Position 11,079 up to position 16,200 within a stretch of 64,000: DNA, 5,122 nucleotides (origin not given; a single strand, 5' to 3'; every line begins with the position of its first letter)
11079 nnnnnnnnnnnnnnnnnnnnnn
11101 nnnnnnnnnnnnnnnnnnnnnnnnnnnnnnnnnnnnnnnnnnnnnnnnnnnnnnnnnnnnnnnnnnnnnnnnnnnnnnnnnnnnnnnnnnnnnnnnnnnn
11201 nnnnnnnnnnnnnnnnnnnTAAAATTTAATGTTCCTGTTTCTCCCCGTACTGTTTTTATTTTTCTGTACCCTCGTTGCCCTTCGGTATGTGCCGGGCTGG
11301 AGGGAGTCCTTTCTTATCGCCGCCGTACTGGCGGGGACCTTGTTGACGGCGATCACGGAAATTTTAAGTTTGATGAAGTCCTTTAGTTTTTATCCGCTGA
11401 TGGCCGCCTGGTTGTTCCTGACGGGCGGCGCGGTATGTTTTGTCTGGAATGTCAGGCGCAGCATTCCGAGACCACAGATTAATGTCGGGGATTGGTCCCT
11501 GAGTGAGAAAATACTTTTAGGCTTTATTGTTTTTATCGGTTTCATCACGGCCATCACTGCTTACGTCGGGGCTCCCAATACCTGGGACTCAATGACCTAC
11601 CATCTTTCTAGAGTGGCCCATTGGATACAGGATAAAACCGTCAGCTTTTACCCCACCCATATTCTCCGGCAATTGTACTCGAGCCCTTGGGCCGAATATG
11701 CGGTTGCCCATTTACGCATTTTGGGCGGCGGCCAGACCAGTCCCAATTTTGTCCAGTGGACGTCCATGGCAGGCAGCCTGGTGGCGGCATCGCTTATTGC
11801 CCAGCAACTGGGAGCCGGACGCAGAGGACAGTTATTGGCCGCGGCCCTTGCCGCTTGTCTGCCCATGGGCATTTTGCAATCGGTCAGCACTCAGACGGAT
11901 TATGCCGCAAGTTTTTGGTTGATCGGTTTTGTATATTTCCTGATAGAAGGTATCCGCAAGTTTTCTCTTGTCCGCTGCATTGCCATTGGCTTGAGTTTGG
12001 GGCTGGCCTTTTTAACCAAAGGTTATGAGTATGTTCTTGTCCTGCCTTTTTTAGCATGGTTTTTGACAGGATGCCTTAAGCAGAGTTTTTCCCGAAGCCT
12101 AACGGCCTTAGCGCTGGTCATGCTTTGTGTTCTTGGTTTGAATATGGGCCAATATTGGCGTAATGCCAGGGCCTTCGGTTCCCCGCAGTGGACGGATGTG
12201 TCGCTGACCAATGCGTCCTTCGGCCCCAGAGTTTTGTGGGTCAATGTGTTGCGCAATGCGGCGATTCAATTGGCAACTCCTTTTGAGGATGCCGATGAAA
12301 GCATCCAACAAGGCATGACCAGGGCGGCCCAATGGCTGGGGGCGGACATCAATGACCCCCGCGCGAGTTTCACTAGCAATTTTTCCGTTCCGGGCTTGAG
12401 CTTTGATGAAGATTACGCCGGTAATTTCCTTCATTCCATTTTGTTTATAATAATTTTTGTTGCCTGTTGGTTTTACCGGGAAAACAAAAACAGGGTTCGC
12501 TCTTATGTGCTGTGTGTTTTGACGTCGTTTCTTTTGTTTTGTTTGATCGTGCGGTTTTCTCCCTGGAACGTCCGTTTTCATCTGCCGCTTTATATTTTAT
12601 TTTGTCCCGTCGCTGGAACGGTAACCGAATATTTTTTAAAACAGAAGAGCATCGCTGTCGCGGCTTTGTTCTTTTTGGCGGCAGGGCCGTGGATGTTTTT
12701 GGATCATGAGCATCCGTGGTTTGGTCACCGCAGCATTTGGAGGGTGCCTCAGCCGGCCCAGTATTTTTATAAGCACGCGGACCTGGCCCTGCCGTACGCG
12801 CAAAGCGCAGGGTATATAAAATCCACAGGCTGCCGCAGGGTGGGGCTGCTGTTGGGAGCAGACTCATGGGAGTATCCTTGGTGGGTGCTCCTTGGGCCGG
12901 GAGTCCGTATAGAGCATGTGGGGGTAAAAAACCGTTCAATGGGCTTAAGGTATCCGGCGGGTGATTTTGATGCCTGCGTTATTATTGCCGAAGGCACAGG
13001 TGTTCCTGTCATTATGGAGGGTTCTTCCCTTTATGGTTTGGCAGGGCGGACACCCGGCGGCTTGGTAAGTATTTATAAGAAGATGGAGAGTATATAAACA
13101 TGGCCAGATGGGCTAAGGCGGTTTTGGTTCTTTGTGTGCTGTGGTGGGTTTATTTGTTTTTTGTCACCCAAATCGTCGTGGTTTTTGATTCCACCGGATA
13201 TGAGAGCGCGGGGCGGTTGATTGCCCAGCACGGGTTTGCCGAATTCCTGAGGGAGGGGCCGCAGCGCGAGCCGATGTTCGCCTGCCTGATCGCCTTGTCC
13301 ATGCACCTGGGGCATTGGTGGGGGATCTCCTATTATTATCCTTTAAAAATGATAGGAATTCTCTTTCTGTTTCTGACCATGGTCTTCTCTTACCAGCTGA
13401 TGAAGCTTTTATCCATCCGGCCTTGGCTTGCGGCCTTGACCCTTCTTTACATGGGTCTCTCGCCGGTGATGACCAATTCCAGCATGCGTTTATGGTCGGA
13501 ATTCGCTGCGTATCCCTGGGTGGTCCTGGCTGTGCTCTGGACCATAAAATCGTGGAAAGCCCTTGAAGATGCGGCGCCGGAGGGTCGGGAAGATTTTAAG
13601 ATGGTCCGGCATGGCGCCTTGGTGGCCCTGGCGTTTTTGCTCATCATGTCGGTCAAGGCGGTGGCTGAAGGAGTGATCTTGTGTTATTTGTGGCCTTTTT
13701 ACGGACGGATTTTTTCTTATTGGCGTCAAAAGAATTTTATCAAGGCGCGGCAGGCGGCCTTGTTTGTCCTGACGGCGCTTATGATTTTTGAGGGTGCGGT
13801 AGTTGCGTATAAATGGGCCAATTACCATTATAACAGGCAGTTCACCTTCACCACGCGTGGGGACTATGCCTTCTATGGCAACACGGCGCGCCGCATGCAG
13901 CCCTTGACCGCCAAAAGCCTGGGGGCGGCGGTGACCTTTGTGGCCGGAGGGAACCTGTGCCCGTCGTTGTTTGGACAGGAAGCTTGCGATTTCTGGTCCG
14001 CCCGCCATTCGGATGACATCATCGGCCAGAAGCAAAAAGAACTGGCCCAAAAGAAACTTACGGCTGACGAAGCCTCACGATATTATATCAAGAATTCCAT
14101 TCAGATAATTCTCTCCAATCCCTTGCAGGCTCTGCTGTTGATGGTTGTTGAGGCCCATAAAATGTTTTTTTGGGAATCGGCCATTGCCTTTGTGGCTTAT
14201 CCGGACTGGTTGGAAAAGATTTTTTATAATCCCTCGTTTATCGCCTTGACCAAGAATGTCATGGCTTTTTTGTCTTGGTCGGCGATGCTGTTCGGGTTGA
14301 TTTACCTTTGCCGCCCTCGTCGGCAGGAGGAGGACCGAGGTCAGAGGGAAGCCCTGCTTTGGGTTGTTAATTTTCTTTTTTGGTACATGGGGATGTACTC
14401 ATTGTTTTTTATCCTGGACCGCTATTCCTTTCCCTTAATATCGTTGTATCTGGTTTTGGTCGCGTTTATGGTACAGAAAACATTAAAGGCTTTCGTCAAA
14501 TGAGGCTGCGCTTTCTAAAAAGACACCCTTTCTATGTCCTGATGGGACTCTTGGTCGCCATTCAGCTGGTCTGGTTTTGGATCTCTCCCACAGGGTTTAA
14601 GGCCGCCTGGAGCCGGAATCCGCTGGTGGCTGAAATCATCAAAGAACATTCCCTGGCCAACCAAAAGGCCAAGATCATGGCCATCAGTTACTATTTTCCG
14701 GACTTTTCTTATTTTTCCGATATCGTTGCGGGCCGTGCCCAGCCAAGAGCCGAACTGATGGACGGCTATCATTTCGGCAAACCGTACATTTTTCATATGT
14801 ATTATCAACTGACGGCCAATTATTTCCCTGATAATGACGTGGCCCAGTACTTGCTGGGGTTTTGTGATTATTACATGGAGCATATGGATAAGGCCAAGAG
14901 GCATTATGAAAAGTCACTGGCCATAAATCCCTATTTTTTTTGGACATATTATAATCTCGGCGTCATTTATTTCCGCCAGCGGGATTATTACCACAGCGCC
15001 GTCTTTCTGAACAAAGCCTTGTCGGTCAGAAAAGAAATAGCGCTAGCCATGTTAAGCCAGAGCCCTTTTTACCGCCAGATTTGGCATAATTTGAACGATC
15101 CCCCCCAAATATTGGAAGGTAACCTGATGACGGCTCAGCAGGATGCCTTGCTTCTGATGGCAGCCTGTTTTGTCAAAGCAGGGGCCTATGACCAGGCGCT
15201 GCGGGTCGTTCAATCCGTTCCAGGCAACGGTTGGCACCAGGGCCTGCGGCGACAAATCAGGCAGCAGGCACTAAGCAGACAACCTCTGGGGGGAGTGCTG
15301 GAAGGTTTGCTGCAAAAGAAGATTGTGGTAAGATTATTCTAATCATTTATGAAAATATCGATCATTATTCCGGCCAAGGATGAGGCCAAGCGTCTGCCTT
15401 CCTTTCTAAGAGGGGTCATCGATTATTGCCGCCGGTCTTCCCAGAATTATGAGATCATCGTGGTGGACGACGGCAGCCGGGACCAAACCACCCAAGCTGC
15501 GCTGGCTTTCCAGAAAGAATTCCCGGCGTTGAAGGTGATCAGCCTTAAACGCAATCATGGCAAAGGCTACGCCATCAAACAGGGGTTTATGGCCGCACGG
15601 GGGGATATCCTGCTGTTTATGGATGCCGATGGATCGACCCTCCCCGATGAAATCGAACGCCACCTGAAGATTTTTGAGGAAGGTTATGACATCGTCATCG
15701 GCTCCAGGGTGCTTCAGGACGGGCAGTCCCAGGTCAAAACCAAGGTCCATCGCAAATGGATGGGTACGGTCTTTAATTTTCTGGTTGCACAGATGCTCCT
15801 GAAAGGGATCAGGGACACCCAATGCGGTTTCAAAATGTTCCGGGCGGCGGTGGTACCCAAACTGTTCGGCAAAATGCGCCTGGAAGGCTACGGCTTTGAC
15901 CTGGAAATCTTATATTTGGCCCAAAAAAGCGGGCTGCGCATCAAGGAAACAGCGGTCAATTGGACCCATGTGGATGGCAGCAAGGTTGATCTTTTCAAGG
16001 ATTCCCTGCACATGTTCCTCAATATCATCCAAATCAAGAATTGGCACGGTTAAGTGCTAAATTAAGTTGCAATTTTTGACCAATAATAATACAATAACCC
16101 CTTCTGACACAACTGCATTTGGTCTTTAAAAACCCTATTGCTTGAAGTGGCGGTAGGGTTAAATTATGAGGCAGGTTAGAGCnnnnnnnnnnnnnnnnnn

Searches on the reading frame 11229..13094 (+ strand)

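Call 9: search_protein_families(library=pfam, proteins=[window:11229-13094:+], max_evalue=0.001)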
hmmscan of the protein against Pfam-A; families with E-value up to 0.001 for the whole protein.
window:11229-13094:+ (622 aa): 1 family
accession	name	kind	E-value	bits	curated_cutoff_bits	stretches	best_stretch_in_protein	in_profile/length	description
PF13231.12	PMT_2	-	2e-07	31.8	26.1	1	162-300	14-150/160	Dolichyl-phosphate-mannose-protein mannosyltransferase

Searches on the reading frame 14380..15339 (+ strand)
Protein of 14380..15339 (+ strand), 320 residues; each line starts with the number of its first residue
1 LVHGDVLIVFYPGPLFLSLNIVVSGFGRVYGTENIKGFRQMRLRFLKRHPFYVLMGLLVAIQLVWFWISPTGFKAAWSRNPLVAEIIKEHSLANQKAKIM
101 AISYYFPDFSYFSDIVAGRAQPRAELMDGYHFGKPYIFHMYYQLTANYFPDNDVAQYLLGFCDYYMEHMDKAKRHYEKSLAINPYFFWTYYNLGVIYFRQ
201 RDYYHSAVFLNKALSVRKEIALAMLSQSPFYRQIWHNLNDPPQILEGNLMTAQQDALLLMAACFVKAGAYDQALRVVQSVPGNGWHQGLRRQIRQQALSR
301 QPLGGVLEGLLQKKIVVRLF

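Call 9: search_protein_families(library=pfam, proteins=[window:14380-15339:+], max_evalue=0.001)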
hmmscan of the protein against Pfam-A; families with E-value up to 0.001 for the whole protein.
window:14380-15339:+ (320 aa): 8 families
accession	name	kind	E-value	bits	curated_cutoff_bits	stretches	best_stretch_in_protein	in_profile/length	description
PF00515.34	TPR_1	-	2.7e-11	43.2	27.8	1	189-216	3-30/34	Tetratricopeptide repeat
PF07719.23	TPR_2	-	2.1e-10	40.3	27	1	155-184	3-32/34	Tetratricopeptide repeat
PF14559.12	TPR_19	-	2.2e-07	31.6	25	0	253-281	24-52/68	Tetratricopeptide repeat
PF13424.12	TPR_12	-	2.4e-07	31.3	30.1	0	188-218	46-76/77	Tetratricopeptide repeat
PF13181.12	TPR_8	-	4.8e-06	26.8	25.7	0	190-218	4-32/34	Tetratricopeptide repeat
PF13174.12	TPR_6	-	1.1e-05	26.2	26.3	0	255-276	1-22/33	Tetratricopeptide repeat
PF13414.12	TPR_11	-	3.1e-05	24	26.8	1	170-200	11-41/42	TPR repeat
PF13431.12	TPR_17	-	5.9e-05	23.5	24.4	1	175-203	1-29/34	Tetratricopeptide repeat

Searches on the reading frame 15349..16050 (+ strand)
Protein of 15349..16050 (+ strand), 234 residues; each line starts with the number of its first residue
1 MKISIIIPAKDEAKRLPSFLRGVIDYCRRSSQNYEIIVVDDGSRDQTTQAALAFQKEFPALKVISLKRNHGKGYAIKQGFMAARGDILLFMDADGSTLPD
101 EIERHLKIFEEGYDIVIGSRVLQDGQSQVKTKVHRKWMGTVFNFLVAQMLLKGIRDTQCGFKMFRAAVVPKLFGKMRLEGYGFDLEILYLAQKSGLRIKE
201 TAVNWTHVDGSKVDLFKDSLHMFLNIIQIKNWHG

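Call 9: search_protein_families(library=pfam, proteins=[window:15349-16050:+], max_evalue=0.001)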
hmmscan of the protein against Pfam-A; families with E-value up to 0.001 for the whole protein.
window:15349-16050:+ (234 aa): 3 families
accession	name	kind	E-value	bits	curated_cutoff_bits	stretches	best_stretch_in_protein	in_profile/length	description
PF00535.33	Glycos_transf_2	-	5.7e-38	130.9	23.3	1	4-172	1-167/168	Glycosyl transferase family 2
PF13641.12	Glyco_tranf_2_3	-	3.9e-10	40.6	27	1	3-198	3-201/230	Glycosyltransferase like family 2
PF10111.15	Glyco_tranf_2_2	-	7.1e-07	29.4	27.3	1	31-109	27-106/276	Glycosyltransferase like family 2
